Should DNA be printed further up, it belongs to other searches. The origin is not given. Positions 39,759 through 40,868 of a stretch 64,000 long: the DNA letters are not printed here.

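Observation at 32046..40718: AdnA/AdnB helicase-nuclease pair with a stand-alone Cas4-like Fe-S nuclease and a small zinc-ribbon ORF nearby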

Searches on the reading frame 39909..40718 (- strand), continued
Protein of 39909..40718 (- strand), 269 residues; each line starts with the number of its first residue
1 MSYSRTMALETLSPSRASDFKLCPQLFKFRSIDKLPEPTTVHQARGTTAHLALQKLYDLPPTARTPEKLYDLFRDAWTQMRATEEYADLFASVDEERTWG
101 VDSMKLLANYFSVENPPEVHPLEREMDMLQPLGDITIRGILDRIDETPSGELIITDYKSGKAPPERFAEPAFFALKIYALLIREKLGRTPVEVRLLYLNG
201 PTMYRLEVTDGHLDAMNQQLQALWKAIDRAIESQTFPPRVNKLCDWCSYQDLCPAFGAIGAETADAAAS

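Call 49: find_homologous_proteins(query=P0127, max_evalue=1e-10)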
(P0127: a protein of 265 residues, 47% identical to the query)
Query P0127 (265 aa): 6833 proteins with E <= 1e-10 among 8000 candidates; the best 120 are listed.
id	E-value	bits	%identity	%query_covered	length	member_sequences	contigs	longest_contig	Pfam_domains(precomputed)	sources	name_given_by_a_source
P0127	1.1e-174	597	100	100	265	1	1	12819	PF12705.14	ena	-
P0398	5.3e-130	451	75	97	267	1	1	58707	PF12705.14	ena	-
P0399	4.9e-100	353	60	96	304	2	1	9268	PF12705.14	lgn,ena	-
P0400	2.5e-99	350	61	97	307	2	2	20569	PF12705.14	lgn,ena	-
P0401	3.1e-97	343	59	97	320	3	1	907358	PF12705.14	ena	-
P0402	4.4e-97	343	60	96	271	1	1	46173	PF12705.14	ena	-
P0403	6.9e-97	342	58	97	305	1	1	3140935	PF12705.14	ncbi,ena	-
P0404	8.1e-97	342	60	96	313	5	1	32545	PF12705.14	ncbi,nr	ncbi:MAG: PD-(D/E)XK nuclease family protein [Actinomycetia bacterium]|nr:PD-(D/E)XK nuclease family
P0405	1.8e-96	341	59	97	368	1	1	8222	PF12705.14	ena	-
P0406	2.7e-95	337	59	97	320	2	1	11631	PF12705.14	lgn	-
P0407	1.2e-94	335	58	97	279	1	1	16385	PF12705.14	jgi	jgi:putative RecB family exonuclease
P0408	1.5e-94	335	58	97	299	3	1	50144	PF12705.14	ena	-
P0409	2.5e-94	334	58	96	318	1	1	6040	PF12705.14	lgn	-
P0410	3.0e-94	334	58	97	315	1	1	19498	PF12705.14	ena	-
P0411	3.2e-94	334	59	97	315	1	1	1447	PF12705.14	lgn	-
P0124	4.0e-94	333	58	97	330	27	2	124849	PF12705.14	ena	-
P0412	5.6e-94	333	58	97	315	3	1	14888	PF12705.14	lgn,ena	-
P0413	6.6e-94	332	58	97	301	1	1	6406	PF12705.14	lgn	-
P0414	8.1e-94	332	58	96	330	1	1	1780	PF12705.14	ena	-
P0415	1.4e-93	331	58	97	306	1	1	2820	PF12705.14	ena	-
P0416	1.6e-93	331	58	97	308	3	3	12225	PF12705.14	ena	-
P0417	1.8e-93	331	58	97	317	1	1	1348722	PF12705.14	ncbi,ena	-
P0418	2.3e-93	331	58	97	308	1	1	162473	PF12705.14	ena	-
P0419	3.2e-93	330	58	97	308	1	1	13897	PF12705.14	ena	-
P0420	4.8e-93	330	58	97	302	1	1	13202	PF12705.14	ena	-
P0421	1.5e-92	328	57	97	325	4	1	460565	PF12705.14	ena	-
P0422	1.5e-92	328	58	96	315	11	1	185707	PF12705.14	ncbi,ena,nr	ncbi:MAG: PD-(D/E)XK nuclease family protein [bacterium]|nr:PD-(D/E)XK nuclease family protein [bact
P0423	1.6e-92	328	58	97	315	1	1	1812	PF12705.14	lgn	-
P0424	2.3e-92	327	58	97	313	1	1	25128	PF12705.14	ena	-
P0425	2.6e-92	327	57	97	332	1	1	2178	PF12705.14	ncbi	-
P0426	2.9e-92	327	56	97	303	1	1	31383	PF12705.14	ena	-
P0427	8.4e-92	326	58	96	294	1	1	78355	PF12705.14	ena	-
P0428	1.4e-91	325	58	97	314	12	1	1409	PF12705.14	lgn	-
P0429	2.2e-91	324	56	97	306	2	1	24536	PF12705.14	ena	-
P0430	2.3e-91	324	58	97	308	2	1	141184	PF12705.14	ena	-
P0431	3.6e-91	324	57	96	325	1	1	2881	PF12705.14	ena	-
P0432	9.7e-91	322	57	97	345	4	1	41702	PF12705.14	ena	-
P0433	1.7e-90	321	56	96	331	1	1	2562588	PF12705.14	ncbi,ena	-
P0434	3.0e-90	320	56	96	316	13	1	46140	PF12705.14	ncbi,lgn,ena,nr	ncbi:MAG: PD-(D/E)XK nuclease family protein [Acidimicrobiia bacterium]|nr:PD-(D/E)XK nuclease famil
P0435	5.6e-89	316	55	96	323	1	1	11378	PF12705.14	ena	-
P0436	1.3e-88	315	54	97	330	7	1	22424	PF12705.14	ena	-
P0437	2.9e-85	304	53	97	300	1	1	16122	PF12705.14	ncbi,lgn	-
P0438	5.7e-74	267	51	96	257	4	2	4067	PF12705.14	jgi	-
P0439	8.6e-73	263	50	97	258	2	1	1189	PF12705.14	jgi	-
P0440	2.7e-72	262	48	99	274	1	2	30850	PF12705.14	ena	-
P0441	3.6e-72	261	50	96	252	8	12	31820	PF12705.14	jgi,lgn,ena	jgi:putative RecB family exonuclease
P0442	5.7e-72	261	50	97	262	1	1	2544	PF12705.14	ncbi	-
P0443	6.3e-72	260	51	96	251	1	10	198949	PF12705.14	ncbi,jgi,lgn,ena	jgi:putative RecB family exonuclease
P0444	7.0e-72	260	51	95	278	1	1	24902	PF12705.14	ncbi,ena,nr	ncbi:MAG: PD-(D/E)XK nuclease family protein [Acidimicrobiia bacterium]|nr:PD-(D/E)XK nuclease famil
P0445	7.0e-72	260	51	95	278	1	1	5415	PF12705.14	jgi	-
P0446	9.4e-72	260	49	96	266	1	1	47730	PF12705.14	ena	-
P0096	1.0e-71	260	49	97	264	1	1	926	PF12705.14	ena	-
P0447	1.3e-71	259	51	97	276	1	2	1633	PF12705.14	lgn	-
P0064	1.8e-71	259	50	97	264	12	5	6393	PF12705.14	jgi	jgi:putative RecB family exonuclease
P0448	2.6e-71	258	48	97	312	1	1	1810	PF12705.14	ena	-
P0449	3.7e-71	258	49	97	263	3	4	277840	PF12705.14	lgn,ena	-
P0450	6.0e-71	257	51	95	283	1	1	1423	PF12705.14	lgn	-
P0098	6.1e-71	257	49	96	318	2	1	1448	PF12705.14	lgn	-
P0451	6.4e-71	257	50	97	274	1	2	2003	PF12705.14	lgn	-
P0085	9.6e-71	257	50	97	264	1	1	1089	PF12705.14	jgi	jgi:putative RecB family exonuclease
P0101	1.1e-70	256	49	97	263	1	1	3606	PF12705.14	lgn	-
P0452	1.1e-70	256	51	97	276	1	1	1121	PF01930.24,PF12705.14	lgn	-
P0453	1.3e-70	256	49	96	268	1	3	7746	PF12705.14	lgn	-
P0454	1.3e-70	256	50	97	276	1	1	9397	PF12705.14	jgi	jgi:putative RecB family exonuclease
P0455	1.8e-70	256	50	96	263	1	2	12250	PF12705.14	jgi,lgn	-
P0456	2.0e-70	256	50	97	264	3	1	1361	PF12705.14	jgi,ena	-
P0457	2.3e-70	255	50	97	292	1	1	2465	PF12705.14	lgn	-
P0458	2.7e-70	255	48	97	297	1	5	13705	PF12705.14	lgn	-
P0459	4.0e-70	255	51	95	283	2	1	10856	PF12705.14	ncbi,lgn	-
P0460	4.7e-70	254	49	97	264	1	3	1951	PF12705.14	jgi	jgi:putative RecB family exonuclease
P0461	5.9e-70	254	48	97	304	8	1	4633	PF12705.14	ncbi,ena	-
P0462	6.1e-70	254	48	99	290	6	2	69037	PF12705.14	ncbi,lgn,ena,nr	ncbi:MAG TPA: PD-(D/E)XK nuclease family protein [Actinobacteria bacterium]|nr:PD-(D/E)XK nuclease f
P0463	6.6e-70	254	49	96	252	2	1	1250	PF12705.14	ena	-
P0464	6.9e-70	254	49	96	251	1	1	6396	PF12705.14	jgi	-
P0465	7.6e-70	254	48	97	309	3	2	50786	PF12705.14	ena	-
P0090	8.3e-70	254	49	96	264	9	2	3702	PF12705.14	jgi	jgi:putative RecB family exonuclease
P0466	9.4e-70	253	49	97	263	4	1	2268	PF12705.14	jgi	-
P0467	9.7e-70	253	48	97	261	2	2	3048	PF12705.14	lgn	-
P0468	1.1e-69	253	50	97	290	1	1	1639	PF12705.14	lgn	-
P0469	1.1e-69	253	48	96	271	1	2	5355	PF12705.14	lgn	-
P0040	1.3e-69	253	50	96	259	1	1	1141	PF12705.14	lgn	-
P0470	1.3e-69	253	48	97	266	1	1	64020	PF12705.14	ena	-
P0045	1.3e-69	253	50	96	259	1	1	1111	PF12705.14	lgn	-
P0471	1.3e-69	253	49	97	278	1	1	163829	PF12705.14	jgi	jgi:putative RecB family exonuclease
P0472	1.8e-69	252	48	99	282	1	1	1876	PF12705.14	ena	-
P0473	2.1e-69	252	48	96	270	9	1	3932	PF12705.14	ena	-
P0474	2.2e-69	252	51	96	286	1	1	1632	PF12705.14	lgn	-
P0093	2.3e-69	252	49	96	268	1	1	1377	PF12705.14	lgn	-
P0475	2.4e-69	252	48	99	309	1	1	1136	PF12705.14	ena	-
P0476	2.4e-69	252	48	97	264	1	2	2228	PF12705.14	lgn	-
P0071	2.4e-69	252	49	97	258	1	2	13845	PF12705.14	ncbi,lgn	-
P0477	2.4e-69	252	48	97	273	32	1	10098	PF12705.14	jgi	jgi:putative RecB family exonuclease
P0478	2.8e-69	252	48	97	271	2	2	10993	PF12705.14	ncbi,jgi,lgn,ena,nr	ncbi:MAG: PD-(D/E)XK nuclease family protein [Acidimicrobiia bacterium]|nr:PD-(D/E)XK nuclease famil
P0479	3.3e-69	252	48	97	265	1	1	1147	PF12705.14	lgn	-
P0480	3.4e-69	252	48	97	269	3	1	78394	PF12705.14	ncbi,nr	ncbi:MAG: PD-(D/E)XK nuclease family protein [Acidobacteria bacterium]|nr:PD-(D/E)XK nuclease family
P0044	4.1e-69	251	49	97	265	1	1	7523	PF12705.14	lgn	-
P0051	4.2e-69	251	48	96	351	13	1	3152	PF12705.14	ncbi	-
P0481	4.2e-69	251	48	100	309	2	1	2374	PF12705.14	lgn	-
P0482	4.8e-69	251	48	96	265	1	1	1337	PF12705.14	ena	-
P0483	5.4e-69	251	48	96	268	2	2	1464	PF12705.14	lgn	-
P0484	5.8e-69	251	49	97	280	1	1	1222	PF12705.14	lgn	-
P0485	5.9e-69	251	49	97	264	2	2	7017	PF12705.14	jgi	jgi:putative RecB family exonuclease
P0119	6.2e-69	251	48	97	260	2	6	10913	PF12705.14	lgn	-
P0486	6.2e-69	251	49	96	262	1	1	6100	PF12705.14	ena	-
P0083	7.1e-69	250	49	97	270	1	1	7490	PF12705.14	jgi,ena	-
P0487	7.4e-69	250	49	95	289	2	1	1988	PF12705.14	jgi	jgi:putative RecB family exonuclease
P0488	7.4e-69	250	50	97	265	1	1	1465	PF12705.14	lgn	-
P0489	7.7e-69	250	47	97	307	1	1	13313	PF12705.14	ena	-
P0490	8.7e-69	250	49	96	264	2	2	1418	PF12705.14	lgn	-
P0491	8.8e-69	250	48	97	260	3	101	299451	PF12705.14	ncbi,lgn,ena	ncbi:MAG TPA: PD-(D/E)XK nuclease family protein [Acidimicrobiia bacterium]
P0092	9.9e-69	250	48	97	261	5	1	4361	PF12705.14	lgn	-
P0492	1.2e-68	250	50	96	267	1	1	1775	PF12705.14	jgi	jgi:putative RecB family exonuclease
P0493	1.2e-68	250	48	97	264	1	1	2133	PF12705.14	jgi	jgi:putative RecB family exonuclease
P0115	1.2e-68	250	49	96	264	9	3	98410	PF12705.14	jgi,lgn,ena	jgi:putative RecB family exonuclease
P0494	1.3e-68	250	48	97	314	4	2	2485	PF12705.14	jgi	jgi:putative RecB family exonuclease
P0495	1.5e-68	249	48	96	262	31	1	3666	PF12705.14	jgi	jgi:putative RecB family exonuclease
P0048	1.7e-68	249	48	97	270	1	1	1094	PF12705.14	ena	-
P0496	1.7e-68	249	48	96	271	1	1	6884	PF12705.14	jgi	jgi:putative RecB family exonuclease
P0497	1.8e-68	249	49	96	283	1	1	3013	PF12705.14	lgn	-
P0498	2.6e-68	249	47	97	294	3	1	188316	PF12705.14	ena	-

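Call 50: find_encoding_contigs(protein=P0403, flank=10000, max_places=1)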
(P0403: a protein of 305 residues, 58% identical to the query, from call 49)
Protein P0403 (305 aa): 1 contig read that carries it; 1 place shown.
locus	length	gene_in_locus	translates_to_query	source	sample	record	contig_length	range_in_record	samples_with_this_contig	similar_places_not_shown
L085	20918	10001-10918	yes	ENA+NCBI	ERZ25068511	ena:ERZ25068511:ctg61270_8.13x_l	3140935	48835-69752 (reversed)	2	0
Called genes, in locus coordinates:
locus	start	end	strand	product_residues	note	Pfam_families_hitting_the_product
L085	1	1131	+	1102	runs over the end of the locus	PF13809:Tubulin_2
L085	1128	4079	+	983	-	-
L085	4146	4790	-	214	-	PF01478:Peptidase_A24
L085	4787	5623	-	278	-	PF08501:Shikimate_dh_N, PF18317:SDH_C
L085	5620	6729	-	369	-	PF02618:YceG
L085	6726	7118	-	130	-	PF03652:RuvX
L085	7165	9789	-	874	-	PF01411:tRNA-synt_2c, PF07973:tRNA_SAD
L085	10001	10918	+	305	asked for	PF12705:PDDEXK_1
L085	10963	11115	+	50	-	-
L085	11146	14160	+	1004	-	PF00580:UvrD-helicase, PF13245:AAA_19, PF13361:UvrD_C, PF13538:UvrD_C_2 (faint), PF12705:PDDEXK_1, PF01930:Cas_Cas4 (weak)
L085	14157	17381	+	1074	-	PF00580:UvrD-helicase, PF13245:AAA_19, PF13361:UvrD_C, PF13538:UvrD_C_2 (weak), PF12705:PDDEXK_1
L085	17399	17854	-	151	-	PF02580:Tyr_Deacylase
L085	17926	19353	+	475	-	PF12705:PDDEXK_1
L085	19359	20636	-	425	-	PF04055:Radical_SAM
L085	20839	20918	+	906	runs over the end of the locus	PF28598:PDH_E1_N, PF00456:Transketolase_N (weak), PF17831:PDH_E1_M, PF22613:Transketolase_C_1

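Call 51: find_encoding_contigs(protein=P0398, flank=10000, max_places=1)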
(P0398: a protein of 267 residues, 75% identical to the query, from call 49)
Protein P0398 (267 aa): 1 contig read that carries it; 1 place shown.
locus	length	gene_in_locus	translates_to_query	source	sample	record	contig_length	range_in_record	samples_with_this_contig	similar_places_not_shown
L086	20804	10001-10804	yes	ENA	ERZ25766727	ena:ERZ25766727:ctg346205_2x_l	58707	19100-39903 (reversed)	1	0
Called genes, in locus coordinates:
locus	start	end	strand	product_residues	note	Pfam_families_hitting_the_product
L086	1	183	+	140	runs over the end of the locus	-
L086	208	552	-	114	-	-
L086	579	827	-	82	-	-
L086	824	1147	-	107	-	-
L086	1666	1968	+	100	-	-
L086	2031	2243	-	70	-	-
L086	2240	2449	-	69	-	-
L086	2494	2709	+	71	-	-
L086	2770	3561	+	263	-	PF01385:OrfB_IS605 (weak), PF07282:Cas12f1-like_TNB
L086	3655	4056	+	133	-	PF09424:YqeY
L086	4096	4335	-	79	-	-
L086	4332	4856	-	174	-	PF19502:DUF6036 (weak)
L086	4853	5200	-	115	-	-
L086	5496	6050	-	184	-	PF13589:HATPase_c_3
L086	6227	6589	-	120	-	-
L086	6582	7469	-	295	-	PF02463:SMC_N, PF13175:AAA_15 (weak), PF13476:AAA_23, PF13555:AAA_29 (faint)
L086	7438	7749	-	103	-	-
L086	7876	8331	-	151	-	PF07282:Cas12f1-like_TNB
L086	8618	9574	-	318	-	PF01555:N6_N4_Mtase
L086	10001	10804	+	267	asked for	PF12705:PDDEXK_1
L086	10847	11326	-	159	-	PF11171:DUF2958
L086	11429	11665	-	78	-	-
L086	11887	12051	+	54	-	-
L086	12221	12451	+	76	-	-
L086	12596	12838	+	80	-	-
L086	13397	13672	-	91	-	-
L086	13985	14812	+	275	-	PF01139:RtcB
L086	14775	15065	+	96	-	PF01139:RtcB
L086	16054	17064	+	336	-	-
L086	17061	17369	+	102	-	-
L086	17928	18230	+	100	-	-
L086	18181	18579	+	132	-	-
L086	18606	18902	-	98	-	-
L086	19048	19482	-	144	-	PF01385:OrfB_IS605 (weak)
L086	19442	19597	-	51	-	-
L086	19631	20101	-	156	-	-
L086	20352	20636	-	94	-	-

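Call 52: find_encoding_contigs(protein=P0433, flank=10000, max_places=1)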
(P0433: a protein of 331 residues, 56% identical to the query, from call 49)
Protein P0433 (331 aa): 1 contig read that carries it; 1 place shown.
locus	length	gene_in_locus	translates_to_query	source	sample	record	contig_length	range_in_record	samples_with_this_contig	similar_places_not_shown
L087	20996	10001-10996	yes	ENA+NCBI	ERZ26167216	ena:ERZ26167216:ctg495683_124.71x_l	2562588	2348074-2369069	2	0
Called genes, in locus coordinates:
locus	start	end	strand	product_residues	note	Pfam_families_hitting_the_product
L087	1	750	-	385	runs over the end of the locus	PF01264:Chorismate_synt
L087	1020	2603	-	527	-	PF03137:OATP (faint), PF07690:MFS_1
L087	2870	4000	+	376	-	PF02720:DUF222, PF01844:HNH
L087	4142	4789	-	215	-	PF01478:Peptidase_A24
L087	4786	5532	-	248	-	PF08501:Shikimate_dh_N, PF18317:SDH_C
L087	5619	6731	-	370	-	PF02618:YceG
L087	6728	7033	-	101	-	PF03652:RuvX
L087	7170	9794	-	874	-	PF01411:tRNA-synt_2c, PF07973:tRNA_SAD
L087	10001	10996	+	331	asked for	PF12705:PDDEXK_1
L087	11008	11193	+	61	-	-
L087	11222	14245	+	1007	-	PF00580:UvrD-helicase, PF13245:AAA_19, PF13538:UvrD_C_2 (faint), PF13361:UvrD_C, PF01930:Cas_Cas4 (faint), PF12705:PDDEXK_1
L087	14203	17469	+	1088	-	PF00580:UvrD-helicase, PF13245:AAA_19, PF13361:UvrD_C, PF13538:UvrD_C_2 (weak), PF12705:PDDEXK_1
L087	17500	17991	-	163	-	PF02580:Tyr_Deacylase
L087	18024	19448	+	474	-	PF12705:PDDEXK_1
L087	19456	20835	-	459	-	PF02310:B12-binding, PF04055:Radical_SAM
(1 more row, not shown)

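Call 53: predict_structure(alignment_id=A3)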
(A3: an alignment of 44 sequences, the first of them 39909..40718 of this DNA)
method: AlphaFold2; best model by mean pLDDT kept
length: 269 residues; sequences in the alignment: 44
mean_pLDDT: 92.3   pTM: 0.87
mean pLDDT of the five models: 92.3, 92.3, 91.5, 91.5, 90.9
residues with pLDDT >= 90: 241; 70-90: 8; 50-70: 7; < 50: 13
segments of 3 or more residues with pLDDT < 50: 1-5, 263-269
pLDDT, mean of each block of 10 residues (from residue 1): 58 96 97 94 96 97 98 97 92 97 96 96 95 95 96 97 94 97 97 97 97 98 97 96 92 79 48
secondary structure, 60 per line:
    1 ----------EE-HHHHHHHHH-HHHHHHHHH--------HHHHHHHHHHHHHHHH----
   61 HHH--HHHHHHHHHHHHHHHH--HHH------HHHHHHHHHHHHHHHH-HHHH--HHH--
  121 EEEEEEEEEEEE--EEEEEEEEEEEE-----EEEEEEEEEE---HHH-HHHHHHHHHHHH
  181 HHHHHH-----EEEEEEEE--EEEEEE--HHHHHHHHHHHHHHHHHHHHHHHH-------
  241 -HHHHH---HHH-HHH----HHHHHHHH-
elements in order: H14-22 H24-32 H41-56 H66-81 H93-108 H110-113 E121-132 E135-146 E152-161 H169-186 E192-199 E202-207 H210-233 H242-246 H261-268

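Call 63: fold_search(model_id=the predicted structure, library=pdb)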
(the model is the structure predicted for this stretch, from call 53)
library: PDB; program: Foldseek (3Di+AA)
matches with E <= 10: 509; with E <= 0.001: 36
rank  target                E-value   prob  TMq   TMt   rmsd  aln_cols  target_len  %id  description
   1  9iab_A                6.3e-11  1.00  0.66  0.66   4.3       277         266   17  Structure of the Argonaute-associated Cas4 family protein 1 (ACE1) from Chroococcidiopsis thermalis (CtACE1) (released 2025-04-23)
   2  9iab_B                8.0e-11  1.00  0.64  0.64   4.7       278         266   16  Structure of the Argonaute-associated Cas4 family protein 1 (ACE1) from Chroococcidiopsis thermalis (CtACE1) (released 2025-04-23)
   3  9iac_B                9.4e-11  1.00  0.67  0.67   4.4       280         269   13  Structure of the Argonaute-associated Cas4 family protein 1 (ACE1) from Microcystis aeruginosa (MaACE1) (released 2025-04-23)
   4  7sjr_A                2.0e-10  1.00  0.70  0.23   3.3       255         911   20  Cryo-EM structure of AdnA-AdnB(W325A) in complex with DNA and AMPPNP (released 2021-12-22)
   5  9iac_A                3.7e-10  1.00  0.66  0.66   4.5       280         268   13  Structure of the Argonaute-associated Cas4 family protein 1 (ACE1) from Microcystis aeruginosa (MaACE1) (released 2025-04-23)
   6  6ppr_A                1.5e-09  1.00  0.72  0.25   3.9       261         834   21  Cryo-EM structure of AdnA(D934A)-AdnB(D1014A) in complex with AMPPNP and DNA (released 2019-11-20)
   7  9np6_A                2.8e-09  1.00  0.71  0.23   3.3       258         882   20  Cryo-EM structure of AdnA(D934A)-AdnB(D1014A) in complex with AMPPNP and blunt end DNA (released 2025-03-19)
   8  6ppu_A                4.7e-09  1.00  0.68  0.33   3.8       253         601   20  Cryo-EM structure of AdnAB-AMPPNP-DNA complex (released 2019-11-20)
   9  4ceh_A                2.7e-07  1.00  0.48  0.13   7.5       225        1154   16  Crystal structure of AddAB with a forked DNA substrate (released 2014-03-12)
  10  4cei_A                7.0e-07  1.00  0.47  0.13   6.0       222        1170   15  Crystal structure of ADPNP-bound AddAB with a forked DNA substrate (released 2014-03-12)
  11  3u44_B                7.9e-07  1.00  0.59  0.17   6.2       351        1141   15  Crystal structure of AddAB-DNA complex (released 2012-03-21)
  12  3u44_A                1.2e-06  1.00  0.44  0.12   6.0       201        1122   17  Crystal structure of AddAB-DNA complex (released 2012-03-21)
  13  5eaw_A                2.3e-06  1.00  0.58  0.17   6.4       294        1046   18  Crystal structure of Dna2 nuclease-helicase (released 2015-11-18)
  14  4cej_A                2.9e-06  1.00  0.50  0.13   6.0       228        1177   14  Crystal structure of AddAB-DNA-ADPNP complex at 3 Angstrom resolution (released 2014-03-12)
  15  5ean_A                3.4e-06  1.00  0.66  0.19   4.7       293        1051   18  Crystal structure of Dna2 in complex with a 5' overhang DNA (released 2015-11-18)
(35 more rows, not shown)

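Call 73: search_protein_families(library=pfam, proteins=[L005:10746-11333:+, L012:10789-12129:-, L085:17926-19353:+, L020:10928-11686:+], max_evalue=0.001)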
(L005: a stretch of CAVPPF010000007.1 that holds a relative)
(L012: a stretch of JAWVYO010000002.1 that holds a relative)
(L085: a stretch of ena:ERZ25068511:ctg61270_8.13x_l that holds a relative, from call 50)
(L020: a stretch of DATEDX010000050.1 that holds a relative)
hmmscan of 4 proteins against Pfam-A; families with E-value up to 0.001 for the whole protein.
L005:10746-11333:+ (195 aa): 1 family
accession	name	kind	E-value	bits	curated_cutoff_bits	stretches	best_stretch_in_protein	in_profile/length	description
PF04343.18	DUF488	-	3.1e-17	63.8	22.2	1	57-162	5-114/121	Domain of unknown function DUF488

L012:10789-12129:- (446 aa): 2 families
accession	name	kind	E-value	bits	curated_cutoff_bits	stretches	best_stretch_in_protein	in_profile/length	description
PF00208.27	ELFV_dehydrog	-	7.9e-74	248.8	23.4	1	211-443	1-241/241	Glutamate/Leucine/Phenylalanine/Valine dehydrogenase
PF02812.23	ELFV_dehydrog_N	-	1.8e-50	170.4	25.3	1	64-192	1-128/129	Glu/Leu/Phe/Val dehydrogenase, dimerisation domain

L085:17926-19353:+ (475 aa): 1 family
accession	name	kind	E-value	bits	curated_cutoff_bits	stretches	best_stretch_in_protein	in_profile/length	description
PF12705.13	PDDEXK_1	-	2e-13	51.3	22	1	244-472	2-247/247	PD-(D/E)XK nuclease superfamily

L020:10928-11686:+ (252 aa): 1 family
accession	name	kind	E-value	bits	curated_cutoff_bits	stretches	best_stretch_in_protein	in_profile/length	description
PF00188.32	CAP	-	1.1e-15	58.9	21.1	1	143-245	2-113/117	Cysteine-rich secretory protein family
